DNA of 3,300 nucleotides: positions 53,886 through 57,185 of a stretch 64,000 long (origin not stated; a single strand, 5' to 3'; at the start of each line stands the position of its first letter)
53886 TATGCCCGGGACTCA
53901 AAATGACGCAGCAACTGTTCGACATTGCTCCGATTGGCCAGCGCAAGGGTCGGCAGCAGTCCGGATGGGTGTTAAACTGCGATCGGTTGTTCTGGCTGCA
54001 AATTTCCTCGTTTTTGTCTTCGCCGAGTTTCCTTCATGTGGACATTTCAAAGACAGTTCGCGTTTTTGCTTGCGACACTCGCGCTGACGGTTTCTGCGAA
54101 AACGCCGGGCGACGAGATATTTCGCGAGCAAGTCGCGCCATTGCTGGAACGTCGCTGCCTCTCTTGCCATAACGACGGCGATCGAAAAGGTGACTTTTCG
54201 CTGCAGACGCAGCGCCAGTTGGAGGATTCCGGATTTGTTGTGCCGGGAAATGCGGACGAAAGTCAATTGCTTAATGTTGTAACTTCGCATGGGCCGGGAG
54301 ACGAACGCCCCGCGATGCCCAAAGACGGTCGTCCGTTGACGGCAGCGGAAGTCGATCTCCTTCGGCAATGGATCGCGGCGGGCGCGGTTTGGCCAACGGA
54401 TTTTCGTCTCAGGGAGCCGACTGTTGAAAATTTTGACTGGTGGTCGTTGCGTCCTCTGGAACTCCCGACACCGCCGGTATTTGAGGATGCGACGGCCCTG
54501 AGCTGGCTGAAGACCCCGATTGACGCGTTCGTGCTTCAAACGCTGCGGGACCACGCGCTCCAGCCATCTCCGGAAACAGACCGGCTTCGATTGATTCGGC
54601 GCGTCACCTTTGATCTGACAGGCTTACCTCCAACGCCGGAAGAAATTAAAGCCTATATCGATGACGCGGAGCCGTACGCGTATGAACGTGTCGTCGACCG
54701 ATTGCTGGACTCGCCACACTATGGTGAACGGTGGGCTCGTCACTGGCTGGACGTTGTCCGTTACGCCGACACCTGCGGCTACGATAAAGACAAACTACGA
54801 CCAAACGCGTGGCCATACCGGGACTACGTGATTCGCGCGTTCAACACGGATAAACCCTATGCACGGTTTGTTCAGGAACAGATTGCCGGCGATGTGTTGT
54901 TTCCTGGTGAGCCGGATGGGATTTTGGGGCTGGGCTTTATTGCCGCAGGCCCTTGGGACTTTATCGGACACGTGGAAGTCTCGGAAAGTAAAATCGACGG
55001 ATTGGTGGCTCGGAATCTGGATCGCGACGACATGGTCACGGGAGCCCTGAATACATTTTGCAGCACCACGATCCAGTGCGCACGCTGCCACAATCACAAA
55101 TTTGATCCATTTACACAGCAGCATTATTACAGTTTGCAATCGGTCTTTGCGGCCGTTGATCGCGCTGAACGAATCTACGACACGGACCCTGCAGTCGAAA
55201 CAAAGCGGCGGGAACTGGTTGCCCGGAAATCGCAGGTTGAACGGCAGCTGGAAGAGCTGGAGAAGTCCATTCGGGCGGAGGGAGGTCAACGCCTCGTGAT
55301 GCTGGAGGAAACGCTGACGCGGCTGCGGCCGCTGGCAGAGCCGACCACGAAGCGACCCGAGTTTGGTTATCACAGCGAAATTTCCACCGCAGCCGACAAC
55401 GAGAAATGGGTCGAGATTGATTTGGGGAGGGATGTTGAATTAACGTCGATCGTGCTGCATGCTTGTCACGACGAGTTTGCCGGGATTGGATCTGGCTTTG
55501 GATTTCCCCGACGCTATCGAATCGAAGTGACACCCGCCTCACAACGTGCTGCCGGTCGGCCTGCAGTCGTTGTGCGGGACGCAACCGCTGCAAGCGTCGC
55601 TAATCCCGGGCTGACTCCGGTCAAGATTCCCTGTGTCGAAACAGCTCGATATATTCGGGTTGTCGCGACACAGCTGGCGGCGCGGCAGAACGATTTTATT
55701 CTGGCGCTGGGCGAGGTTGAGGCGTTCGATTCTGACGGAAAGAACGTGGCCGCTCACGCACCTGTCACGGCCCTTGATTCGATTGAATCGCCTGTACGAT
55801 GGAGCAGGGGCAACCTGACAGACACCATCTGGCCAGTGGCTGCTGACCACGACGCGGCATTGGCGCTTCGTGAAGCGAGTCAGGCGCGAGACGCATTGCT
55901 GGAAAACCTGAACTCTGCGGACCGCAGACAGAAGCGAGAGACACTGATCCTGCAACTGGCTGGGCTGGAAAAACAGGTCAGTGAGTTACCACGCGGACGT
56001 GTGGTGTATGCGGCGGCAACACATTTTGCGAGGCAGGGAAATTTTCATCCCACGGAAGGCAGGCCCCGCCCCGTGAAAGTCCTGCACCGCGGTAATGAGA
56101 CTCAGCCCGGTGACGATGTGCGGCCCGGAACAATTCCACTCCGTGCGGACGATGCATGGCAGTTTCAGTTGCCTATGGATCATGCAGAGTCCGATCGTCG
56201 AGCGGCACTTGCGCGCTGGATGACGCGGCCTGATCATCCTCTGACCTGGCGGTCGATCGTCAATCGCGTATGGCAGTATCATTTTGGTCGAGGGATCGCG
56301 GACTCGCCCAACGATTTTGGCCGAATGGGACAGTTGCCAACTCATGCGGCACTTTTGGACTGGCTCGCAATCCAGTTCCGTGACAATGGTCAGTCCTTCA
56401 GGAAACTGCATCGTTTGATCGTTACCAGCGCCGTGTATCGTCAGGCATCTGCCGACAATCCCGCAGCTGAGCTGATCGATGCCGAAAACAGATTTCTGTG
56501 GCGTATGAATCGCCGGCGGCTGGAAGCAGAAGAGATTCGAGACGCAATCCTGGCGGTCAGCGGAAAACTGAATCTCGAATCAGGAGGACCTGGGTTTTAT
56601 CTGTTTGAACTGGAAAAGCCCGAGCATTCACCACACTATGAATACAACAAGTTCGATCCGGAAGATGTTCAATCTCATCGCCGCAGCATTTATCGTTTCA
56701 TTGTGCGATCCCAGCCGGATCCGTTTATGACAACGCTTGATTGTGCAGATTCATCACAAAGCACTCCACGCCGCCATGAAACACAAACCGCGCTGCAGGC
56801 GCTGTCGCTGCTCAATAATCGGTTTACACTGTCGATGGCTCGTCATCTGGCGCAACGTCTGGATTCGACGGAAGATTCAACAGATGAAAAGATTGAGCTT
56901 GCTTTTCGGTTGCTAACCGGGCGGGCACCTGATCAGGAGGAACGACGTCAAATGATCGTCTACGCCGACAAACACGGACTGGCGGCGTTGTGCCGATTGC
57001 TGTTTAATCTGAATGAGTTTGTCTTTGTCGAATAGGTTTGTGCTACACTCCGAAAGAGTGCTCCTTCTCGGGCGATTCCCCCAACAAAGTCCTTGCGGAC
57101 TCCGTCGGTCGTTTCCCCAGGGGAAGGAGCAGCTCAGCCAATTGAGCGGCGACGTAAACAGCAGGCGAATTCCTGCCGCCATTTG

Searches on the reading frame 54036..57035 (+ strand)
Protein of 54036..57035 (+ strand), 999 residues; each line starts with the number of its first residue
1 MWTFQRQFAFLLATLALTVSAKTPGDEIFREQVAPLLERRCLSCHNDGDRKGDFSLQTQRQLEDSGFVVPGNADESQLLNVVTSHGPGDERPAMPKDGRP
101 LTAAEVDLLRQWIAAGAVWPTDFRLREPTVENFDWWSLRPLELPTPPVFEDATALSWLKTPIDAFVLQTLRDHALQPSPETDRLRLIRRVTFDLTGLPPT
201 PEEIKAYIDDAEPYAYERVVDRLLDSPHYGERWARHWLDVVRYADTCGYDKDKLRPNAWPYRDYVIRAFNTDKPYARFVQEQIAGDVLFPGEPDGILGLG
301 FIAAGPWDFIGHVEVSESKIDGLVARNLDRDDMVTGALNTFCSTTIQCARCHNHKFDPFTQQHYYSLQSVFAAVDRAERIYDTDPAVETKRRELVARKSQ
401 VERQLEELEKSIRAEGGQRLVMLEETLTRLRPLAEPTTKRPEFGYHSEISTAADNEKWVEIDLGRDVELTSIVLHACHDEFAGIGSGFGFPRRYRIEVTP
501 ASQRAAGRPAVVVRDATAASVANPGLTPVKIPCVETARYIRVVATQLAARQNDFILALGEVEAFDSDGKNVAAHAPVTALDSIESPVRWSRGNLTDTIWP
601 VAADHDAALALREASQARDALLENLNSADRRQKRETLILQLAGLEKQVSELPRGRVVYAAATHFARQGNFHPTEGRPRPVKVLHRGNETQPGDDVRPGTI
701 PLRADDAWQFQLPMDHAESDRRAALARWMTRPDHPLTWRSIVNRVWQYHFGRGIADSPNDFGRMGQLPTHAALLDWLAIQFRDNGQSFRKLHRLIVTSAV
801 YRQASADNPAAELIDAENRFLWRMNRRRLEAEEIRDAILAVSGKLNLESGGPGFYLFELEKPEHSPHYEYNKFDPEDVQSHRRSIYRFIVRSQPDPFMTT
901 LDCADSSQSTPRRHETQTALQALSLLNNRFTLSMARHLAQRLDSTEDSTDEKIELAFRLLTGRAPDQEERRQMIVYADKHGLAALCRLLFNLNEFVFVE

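Call 62: search_protein_families(library=pfam, proteins=[window:54036-57035:+], max_evalue=0.001)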
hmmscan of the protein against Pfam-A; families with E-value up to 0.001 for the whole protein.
window:54036-57035:+ (999 aa): 4 families
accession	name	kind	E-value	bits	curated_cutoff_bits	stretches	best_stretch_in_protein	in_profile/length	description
PF07587.16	PSD1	-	4.6e-89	298.4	28.5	1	721-973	1-240/244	Protein of unknown function (DUF1553)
PF07583.16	PSCyt2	-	3.3e-79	266.1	29.8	1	161-375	1-208/209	Protein of unknown function (DUF1549)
PF07635.16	PSCyt1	-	1.6e-07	32.2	22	1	41-97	1-58/59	Planctomycete cytochrome C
PF00427.26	PBS_linker_poly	-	9.4e-05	22.9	28.7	0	951-994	68-112/126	Phycobilisome Linker polypeptide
